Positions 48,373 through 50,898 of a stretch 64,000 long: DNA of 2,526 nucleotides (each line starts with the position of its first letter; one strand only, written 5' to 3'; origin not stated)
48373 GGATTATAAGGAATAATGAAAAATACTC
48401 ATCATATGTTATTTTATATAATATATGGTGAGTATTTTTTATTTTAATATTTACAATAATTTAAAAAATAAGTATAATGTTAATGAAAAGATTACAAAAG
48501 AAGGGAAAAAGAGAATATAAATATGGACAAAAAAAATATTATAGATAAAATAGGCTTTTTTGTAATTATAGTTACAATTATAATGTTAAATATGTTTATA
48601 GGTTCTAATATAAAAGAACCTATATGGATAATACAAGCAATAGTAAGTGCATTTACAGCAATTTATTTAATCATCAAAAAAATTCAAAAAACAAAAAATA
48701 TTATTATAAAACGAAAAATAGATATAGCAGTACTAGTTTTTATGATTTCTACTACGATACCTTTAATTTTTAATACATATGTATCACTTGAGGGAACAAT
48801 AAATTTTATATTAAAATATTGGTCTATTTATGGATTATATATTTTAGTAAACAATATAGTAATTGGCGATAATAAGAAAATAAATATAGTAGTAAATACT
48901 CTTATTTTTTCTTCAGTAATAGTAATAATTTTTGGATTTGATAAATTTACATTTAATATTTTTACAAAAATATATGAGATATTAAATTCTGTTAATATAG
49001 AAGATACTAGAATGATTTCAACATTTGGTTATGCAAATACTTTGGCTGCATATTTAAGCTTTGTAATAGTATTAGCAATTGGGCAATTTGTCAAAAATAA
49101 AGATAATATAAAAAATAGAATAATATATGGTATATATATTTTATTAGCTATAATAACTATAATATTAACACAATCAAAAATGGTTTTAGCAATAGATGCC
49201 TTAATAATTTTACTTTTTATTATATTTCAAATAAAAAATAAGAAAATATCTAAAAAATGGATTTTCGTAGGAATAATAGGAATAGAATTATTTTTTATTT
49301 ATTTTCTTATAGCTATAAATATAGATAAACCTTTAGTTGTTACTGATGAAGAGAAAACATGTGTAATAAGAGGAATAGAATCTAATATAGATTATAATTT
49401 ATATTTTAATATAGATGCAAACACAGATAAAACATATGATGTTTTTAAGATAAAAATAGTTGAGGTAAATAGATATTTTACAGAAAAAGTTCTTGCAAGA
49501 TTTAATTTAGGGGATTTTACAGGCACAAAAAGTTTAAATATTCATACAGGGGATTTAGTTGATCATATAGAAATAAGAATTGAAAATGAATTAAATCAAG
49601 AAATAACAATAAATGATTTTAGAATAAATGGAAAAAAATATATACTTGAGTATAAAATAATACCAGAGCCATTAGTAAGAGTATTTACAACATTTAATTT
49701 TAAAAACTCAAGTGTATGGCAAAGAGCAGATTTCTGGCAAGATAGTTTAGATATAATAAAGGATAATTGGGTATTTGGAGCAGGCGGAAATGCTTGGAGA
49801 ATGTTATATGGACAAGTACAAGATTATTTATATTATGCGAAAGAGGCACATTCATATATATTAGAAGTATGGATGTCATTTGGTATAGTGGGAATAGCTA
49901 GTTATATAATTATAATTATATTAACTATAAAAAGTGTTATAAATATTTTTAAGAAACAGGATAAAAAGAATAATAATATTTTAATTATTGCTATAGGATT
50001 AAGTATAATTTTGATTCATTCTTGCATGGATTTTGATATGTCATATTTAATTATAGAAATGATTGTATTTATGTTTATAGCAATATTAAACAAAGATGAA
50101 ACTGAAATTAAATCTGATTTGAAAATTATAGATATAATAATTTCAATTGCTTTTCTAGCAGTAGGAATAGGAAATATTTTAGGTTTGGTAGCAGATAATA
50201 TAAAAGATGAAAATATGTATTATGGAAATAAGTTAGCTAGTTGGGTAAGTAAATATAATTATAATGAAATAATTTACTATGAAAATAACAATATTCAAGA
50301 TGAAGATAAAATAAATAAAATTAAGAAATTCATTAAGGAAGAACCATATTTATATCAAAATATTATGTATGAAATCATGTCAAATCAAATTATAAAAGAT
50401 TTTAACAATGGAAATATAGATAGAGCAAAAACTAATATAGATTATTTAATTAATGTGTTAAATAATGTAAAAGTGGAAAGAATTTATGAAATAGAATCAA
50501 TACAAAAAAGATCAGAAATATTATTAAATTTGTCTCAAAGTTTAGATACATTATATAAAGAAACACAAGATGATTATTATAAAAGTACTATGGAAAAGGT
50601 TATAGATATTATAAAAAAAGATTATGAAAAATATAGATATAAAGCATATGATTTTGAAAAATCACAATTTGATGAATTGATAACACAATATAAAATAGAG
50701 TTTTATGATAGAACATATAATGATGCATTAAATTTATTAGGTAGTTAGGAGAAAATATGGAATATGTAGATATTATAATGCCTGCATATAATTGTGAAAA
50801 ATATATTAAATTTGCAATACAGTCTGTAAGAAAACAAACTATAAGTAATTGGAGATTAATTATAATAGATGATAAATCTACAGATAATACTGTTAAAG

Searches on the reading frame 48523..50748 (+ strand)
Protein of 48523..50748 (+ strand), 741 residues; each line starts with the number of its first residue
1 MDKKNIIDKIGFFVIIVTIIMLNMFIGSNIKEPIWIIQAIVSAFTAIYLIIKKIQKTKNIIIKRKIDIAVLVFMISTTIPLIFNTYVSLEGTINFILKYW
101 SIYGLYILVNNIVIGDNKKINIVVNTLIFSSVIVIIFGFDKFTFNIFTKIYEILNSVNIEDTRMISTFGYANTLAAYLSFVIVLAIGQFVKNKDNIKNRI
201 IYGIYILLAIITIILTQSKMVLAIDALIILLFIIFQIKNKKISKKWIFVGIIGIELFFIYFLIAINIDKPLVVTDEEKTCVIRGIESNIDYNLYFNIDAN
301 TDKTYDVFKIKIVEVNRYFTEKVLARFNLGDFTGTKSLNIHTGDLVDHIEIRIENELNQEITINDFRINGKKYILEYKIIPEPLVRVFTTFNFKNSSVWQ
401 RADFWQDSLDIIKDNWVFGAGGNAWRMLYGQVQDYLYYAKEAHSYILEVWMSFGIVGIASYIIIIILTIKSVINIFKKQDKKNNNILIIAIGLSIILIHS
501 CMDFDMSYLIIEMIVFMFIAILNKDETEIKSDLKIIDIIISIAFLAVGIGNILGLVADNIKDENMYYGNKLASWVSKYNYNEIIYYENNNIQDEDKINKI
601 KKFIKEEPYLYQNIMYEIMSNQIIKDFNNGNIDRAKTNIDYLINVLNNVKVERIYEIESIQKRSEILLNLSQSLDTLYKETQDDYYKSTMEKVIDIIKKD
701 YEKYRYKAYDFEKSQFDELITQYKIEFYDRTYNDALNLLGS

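Call 56: search_protein_families(library=pfam, proteins=[window:48523-50748:+], max_evalue=0.01)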
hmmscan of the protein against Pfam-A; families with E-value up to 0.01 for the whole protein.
window:48523-50748:+ (741 aa): 1 family
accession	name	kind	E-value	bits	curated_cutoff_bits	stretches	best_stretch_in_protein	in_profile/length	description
PF04932.20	Wzy_C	-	4.6e-12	46.4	31.7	1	205-462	2-149/149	O-Antigen ligase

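Call 85: find_encoding_contigs(protein=window:48523-50748:+, flank=2600, max_places=10)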
Protein window:48523-50748:+ (741 aa): 12 contigs read that carry it; 4 places shown.
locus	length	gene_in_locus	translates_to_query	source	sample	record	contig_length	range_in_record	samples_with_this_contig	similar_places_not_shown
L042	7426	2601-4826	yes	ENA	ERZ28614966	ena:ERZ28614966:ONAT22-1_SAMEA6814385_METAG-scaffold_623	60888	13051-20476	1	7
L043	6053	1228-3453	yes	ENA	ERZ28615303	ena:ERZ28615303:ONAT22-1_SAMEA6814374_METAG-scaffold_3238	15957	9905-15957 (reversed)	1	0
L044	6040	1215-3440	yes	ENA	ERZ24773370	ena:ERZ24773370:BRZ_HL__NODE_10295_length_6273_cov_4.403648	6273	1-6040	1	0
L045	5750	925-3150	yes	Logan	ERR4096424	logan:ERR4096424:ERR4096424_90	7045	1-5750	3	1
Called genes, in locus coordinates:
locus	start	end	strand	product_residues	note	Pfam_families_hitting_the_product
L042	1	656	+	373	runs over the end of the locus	PF13786:DUF4179 (weak)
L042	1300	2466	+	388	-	PF13306:LRR_5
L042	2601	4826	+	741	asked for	PF04932:Wzy_C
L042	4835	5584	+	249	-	PF00535:Glycos_transf_2, PF10111:Glyco_tranf_2_2, PF13641:Glyco_tranf_2_3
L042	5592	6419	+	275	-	PF00535:Glycos_transf_2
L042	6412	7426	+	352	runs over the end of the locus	PF00535:Glycos_transf_2, PF10111:Glyco_tranf_2_2, PF13641:Glyco_tranf_2_3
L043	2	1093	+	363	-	?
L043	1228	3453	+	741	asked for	PF04932:Wzy_C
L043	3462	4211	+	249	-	PF00535:Glycos_transf_2, PF10111:Glyco_tranf_2_2, PF13641:Glyco_tranf_2_3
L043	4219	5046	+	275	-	PF00535:Glycos_transf_2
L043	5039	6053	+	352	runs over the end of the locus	PF00535:Glycos_transf_2, PF10111:Glyco_tranf_2_2, PF13641:Glyco_tranf_2_3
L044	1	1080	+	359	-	?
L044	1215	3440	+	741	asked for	PF04932:Wzy_C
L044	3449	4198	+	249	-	PF00535:Glycos_transf_2, PF10111:Glyco_tranf_2_2, PF13641:Glyco_tranf_2_3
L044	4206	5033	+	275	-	PF00535:Glycos_transf_2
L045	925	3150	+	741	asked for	PF04932:Wzy_C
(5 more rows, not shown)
